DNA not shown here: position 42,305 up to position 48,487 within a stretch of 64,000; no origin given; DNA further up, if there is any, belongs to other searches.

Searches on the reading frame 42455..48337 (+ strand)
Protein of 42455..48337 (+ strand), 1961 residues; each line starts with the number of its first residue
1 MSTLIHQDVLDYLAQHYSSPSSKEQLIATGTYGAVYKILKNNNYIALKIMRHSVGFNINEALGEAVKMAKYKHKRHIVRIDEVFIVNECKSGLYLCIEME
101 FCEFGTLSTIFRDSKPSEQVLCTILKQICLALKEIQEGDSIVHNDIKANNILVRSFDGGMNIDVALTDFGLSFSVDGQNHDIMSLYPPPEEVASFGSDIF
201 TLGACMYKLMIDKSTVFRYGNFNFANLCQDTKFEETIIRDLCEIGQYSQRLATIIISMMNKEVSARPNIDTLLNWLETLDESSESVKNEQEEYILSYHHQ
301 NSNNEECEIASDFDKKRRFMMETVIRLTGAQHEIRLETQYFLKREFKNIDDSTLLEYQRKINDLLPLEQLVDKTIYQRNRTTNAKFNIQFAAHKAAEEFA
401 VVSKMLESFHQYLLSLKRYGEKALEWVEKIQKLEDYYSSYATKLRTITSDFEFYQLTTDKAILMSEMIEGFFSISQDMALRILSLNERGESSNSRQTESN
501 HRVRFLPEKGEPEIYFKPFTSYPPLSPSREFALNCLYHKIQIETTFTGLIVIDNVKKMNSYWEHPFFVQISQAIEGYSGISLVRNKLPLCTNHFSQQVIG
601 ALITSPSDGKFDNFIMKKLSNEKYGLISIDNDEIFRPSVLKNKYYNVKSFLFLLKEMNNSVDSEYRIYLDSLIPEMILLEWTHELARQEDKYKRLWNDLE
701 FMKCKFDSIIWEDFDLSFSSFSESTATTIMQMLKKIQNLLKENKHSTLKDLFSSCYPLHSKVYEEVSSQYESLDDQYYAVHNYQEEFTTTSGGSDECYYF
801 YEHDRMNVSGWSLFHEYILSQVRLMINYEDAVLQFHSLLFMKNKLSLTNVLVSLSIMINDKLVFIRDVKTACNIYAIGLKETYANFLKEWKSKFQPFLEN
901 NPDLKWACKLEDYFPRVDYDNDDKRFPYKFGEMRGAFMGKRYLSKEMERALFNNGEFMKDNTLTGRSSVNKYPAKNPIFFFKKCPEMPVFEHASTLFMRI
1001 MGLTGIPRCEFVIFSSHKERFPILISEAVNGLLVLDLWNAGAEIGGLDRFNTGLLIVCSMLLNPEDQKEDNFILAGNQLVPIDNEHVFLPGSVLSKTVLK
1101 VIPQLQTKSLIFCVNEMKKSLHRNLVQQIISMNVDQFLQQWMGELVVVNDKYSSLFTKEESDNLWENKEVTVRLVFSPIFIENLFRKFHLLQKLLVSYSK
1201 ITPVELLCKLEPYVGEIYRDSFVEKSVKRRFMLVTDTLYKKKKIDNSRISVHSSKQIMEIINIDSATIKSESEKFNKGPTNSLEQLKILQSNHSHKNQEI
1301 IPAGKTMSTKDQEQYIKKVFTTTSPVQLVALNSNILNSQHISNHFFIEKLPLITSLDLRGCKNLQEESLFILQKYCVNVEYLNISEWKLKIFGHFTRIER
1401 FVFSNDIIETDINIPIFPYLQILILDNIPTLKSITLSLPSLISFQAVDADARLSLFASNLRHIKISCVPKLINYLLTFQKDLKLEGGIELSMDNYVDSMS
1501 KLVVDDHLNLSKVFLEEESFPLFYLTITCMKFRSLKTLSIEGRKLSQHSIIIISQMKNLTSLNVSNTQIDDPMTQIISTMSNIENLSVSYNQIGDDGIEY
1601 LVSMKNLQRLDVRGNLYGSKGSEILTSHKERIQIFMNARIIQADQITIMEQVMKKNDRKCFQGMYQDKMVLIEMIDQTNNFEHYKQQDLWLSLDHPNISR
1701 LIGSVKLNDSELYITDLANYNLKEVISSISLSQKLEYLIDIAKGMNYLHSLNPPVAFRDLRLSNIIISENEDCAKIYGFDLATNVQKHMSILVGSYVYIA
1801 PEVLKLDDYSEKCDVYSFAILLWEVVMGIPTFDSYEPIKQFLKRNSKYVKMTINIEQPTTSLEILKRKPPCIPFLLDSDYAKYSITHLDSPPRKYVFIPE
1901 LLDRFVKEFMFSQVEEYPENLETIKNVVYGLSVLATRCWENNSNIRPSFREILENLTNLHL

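Call 16: list_cluster_members(proteins=[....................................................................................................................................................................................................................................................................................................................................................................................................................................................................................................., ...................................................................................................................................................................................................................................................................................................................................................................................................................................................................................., window:42455-48337:+, window:40737-41609:+, window:41680-42204:+])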
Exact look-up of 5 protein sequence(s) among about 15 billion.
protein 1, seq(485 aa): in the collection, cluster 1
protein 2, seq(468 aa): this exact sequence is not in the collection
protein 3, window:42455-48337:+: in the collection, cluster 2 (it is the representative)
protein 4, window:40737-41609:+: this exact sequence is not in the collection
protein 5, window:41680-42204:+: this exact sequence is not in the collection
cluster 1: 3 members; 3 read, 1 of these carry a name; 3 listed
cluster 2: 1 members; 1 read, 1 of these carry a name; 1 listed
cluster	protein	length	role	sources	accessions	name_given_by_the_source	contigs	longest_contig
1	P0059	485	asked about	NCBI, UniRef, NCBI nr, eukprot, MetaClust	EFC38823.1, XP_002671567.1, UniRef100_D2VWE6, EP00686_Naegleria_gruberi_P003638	predicted protein [Naegleria gruberi] | Predicted protein n=1 Tax=Naegleria gruberi TaxID=5762 RepID=D2VWE6_NAEGR | uncharacterized protein NAEGRDRAFT_73354 [Naegleria gruberi]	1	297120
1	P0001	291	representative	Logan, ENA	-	-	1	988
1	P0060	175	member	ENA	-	-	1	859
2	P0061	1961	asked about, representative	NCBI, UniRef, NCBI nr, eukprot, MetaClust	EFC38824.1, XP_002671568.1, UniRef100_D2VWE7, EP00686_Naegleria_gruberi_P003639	serine/threonine protein kinase [Naegleria gruberi] | Serine/threonine protein kinase n=1 Tax=Naegleria gruberi TaxID=5762 RepID=D2VWE7_NAEGR | XP_002671568.1 serine/threonine protein kinase [Naegleria gruberi strain NEG-M]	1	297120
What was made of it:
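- Closest known: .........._73354. Same: It is identical over all 485 residues to the four-exon model reconstructed here, so it contains the microexon (call 16). The neighbouring kinase is XP_002671568.1, the next accession (call 16).
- Checked: The public annotation actually contains the full 485-aa product, microexon included (call 16).
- The product is identical to XP_002671567.1 / EFC38823.1 (call 16). All database copies of the 485-aa protein derive from the one JGI gene model (call 16), which may itself have been guided by homology. All public copies of the protein trace to one prediction (call 16).
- Tried and rejected: The exact look-up found only the JGI-derived protein and ORF fragments (call 16).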

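Call 21: find_encoding_contigs(protein=P0059, flank=6000, max_places=3)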
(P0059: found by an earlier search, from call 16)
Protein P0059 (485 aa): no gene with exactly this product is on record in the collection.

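Call 23: find_related_loci(query=P0059, collection=metagenome_contigs, flank=3000)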
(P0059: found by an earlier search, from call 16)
Query P0059 (485 aa) in metagenome_contigs; peptide patterns used: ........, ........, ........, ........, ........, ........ (x = any residue, [..] = any of these).
22 stretches matched a pattern, but none encodes a relative of the query by tblastn (E <= 1e-3).
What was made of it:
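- Tried and rejected: A single-protein scan of metagenome contigs found nothing (call 23).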

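Call 25: find_related_loci(query=A1, collection=metagenome_contigs, flank=3000)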
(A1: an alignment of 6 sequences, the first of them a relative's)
Query A1 (485 aa) in metagenome_contigs; peptide patterns used: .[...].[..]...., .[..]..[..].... (x = any residue, [..] = any of these).
307 stretches matched a pattern; 69 encode a relative of the query (tblastn E <= 1e-3); 69 distinct loci.
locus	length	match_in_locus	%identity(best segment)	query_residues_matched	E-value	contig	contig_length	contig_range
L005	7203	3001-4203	25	6-458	3e-32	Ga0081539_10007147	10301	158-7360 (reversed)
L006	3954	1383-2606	26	7-468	6e-32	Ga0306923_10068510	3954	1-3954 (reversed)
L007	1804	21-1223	24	6-458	4e-31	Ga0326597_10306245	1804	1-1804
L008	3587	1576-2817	25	1-473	2e-30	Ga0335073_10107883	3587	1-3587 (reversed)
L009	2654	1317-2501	24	6-450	1e-29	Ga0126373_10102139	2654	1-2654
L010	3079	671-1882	25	5-458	2e-29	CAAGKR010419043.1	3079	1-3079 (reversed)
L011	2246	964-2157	25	6-457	1e-29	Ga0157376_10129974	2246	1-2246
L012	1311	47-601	30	233-458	2e-28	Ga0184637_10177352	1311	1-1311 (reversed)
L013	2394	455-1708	25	6-475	2e-27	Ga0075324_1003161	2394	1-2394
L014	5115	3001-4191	25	6-457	4e-27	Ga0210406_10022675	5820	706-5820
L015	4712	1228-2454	25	5-458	5e-27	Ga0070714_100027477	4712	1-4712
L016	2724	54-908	25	134-458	4e-27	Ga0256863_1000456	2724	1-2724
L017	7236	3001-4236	24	6-473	7e-27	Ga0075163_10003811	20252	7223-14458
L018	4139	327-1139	26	149-458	1e-26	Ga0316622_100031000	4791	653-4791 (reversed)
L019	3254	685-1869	24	10-458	1e-26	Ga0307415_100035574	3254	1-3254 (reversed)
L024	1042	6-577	42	233-458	5e-36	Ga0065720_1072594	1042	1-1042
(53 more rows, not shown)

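Call 34: search_protein_families(library=ncbifam, proteins=[P0059], max_evalue=0.01)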
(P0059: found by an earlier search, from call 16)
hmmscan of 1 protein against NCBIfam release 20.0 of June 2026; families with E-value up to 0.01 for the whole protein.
P0059 (485 aa): 5 families
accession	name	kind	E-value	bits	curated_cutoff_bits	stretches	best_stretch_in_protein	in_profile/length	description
NF000354.1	glycotrans_Rgt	equivalog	3.3e-16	59.4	800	1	362-451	299-387/411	rifamycin-inactivating glycosyltransferase Rgt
TIGR04516.1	glycosyl_450act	subfamily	9.6e-14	51.3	440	1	360-455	307-398/418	activator-dependent family glycosyltransferase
TIGR01426.2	MGT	subfamily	4.6e-09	35.8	260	1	368-456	292-376/393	macrolide family glycosyltransferase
NF000362.1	self_GT_OleI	exception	0.00032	20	700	1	365-455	318-404/424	OleI family self-immunity macrolide glycosyltransferase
NF033129.1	macro_glyco_Mgt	subfamily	0.00055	19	700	1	372-459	297-380/393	macrolide-inactivating glycosyltransferase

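Call 40: predict_structure(alignment_id=A2)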
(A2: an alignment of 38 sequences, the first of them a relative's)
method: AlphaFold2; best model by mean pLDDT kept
length: 485 residues; sequences in the alignment: 38
mean_pLDDT: 93.0   pTM: 0.92
mean pLDDT of the five models: 93.0, 92.3, 92.1, 91.3, 91.3
residues with pLDDT >= 90: 391; 70-90: 83; 50-70: 7; < 50: 4
segments of 3 or more residues with pLDDT < 50: 324-327
pLDDT, mean of each block of 10 residues (from residue 1): 97 94 97 98 95 88 97 91 86 93 98 98 96 98 96 96 95 95 90 96 89 94 95 96 94 93 91 89 86 95 92 77 59 88 94 93 96 94 97 95 97 96 96 97 98 89 96 96 87
secondary structure, 60 per line:
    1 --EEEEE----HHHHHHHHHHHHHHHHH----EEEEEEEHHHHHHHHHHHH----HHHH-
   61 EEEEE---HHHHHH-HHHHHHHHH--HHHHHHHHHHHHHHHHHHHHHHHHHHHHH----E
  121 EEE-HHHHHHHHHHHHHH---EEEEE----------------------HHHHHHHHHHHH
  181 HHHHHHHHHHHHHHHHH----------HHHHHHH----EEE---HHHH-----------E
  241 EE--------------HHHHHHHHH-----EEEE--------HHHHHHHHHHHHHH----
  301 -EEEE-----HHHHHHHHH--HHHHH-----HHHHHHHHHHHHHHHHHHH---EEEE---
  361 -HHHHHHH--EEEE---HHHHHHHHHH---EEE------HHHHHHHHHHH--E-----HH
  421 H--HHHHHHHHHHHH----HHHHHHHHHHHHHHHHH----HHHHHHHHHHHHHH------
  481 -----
elements in order: E3-7 H12-28 E33-39 H40-51 H56-59 E61-65 H69-74 H76-84 H87-115 E120-123 H125-138 E142-146 H169-197 H208-214 E219-221 H225-228 E240-242 H257-265 E271-274 H283-296 E302-305 H311-319 H322-326 H332-350 E354-357 H362-368 E371-374 H378-387 E391-393 H400-410 H424-435 H440-456 H461-474
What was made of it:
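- On CAZy GT1-type UDP/TDP-sugar glycosyltransferase (GT-B fold): AF2 model with pLDDT 93 and pTM 0.92 (call 40).
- The AF2 model has pLDDT 93 and pTM 0.92, with beta-1 at residues 3-7 and alpha-1 from residue 12 (call 40).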

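Call 42: fold_search(model_id=the predicted structure, library=pdb)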
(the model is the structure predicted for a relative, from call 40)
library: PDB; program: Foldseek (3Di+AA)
matches with E <= 10: 1752; with E <= 0.001: 495
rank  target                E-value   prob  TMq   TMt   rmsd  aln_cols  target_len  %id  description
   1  5gl5_B                2.0e-27  1.00  0.72  0.81   4.6       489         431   23  Sterol 3-beta-glucosyltransferase (ugt51) from Saccharomyces cerevisiae (strain ATCC 204508 / S288c): UDPG complex (released 2017-01-11)
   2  5gl5_A                8.4e-27  1.00  0.74  0.82   4.5       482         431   24  Sterol 3-beta-glucosyltransferase (ugt51) from Saccharomyces cerevisiae (strain ATCC 204508 / S288c): UDPG complex (released 2017-01-11)
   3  5xvm_A                1.2e-25  1.00  0.70  0.82   3.9       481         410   23  Sterol 3-beta-glucosyltransferase (ugt51) from Saccharomyces cerevisiae (strain ATCC 204508 / S288c) (released 2017-09-06)
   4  5xvm_B                1.9e-25  1.00  0.71  0.85   3.9       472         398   24  Sterol 3-beta-glucosyltransferase (ugt51) from Saccharomyces cerevisiae (strain ATCC 204508 / S288c) (released 2017-09-06)
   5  1iir                  7.7e-22  1.00  0.67  0.84   4.3       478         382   19  Crystal Structure of UDP-glucosyltransferase GtfB (released 2001-07-18)
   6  1rrv_B                1.4e-21  1.00  0.64  0.76   5.8       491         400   17  X-ray crystal structure of TDP-vancosaminyltransferase GtfD as a complex with TDP and the natural substrate, desvancos (released 2004-05-18)
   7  3h4i                  1.7e-21  1.00  0.64  0.78   5.1       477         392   20  Chimeric Glycosyltransferase for the generation of novel natural products (released 2009-07-28)
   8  3h4t                  4.3e-21  1.00  0.63  0.77   5.3       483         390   20  Chimeric Glycosyltransferase for the generation of novel natural products - GtfAH1 in complex with UDP-2F-Glc (released 2009-07-28)
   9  1rrv_A                4.8e-21  1.00  0.66  0.78   5.1       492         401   17  X-ray crystal structure of TDP-vancosaminyltransferase GtfD as a complex with TDP and the natural substrate, desvancos (released 2004-05-18)
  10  1pn3_A                3.7e-20  1.00  0.64  0.78   5.2       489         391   18  Crystal Structure of TDP-epi-Vancosaminyltransferase GtfA in complexes with TDP and the acceptor substrate DVV. (released 2003-08-12)
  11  8sfw                  3.7e-20  1.00  0.60  0.68   6.7       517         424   17  Crystal structure of TuUGT202A2 (Tetur22g00270) in complex with quercetin (released 2024-04-17)
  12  8sft_B                5.1e-20  1.00  0.64  0.71   5.9       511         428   17  Crystal structure of TuUGT202A2 (Tetur22g00270) in complex with kaempferol (released 2024-04-17)
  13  1pn3_B                7.1e-20  1.00  0.59  0.72   6.1       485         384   17  Crystal Structure of TDP-epi-Vancosaminyltransferase GtfA in complexes with TDP and the acceptor substrate DVV. (released 2003-08-12)
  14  6pnt                  1.6e-19  1.00  0.60  0.67   6.6       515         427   17  Structural Characterization of UDP-glycosyltransferase from Tetranychus Urticae (released 2020-07-08)
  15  8sfy                  2.1e-19  1.00  0.62  0.70   6.0       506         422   17  Crystal structure of TuUGT202A2 (Tetur22g00270) in complex with UDP-glucose (released 2023-09-13)
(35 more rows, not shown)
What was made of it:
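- On CAZy GT1-type UDP/TDP-sugar glycosyltransferase (GT-B fold): The top 50 Foldseek PDB hits are all GT1 enzymes, best E 2e-27 (call 42).
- Foldseek ranks UGT51 first (E 2e-27, TM 0.72-0.85), then GtfB, GtfD and GtfA (call 42).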
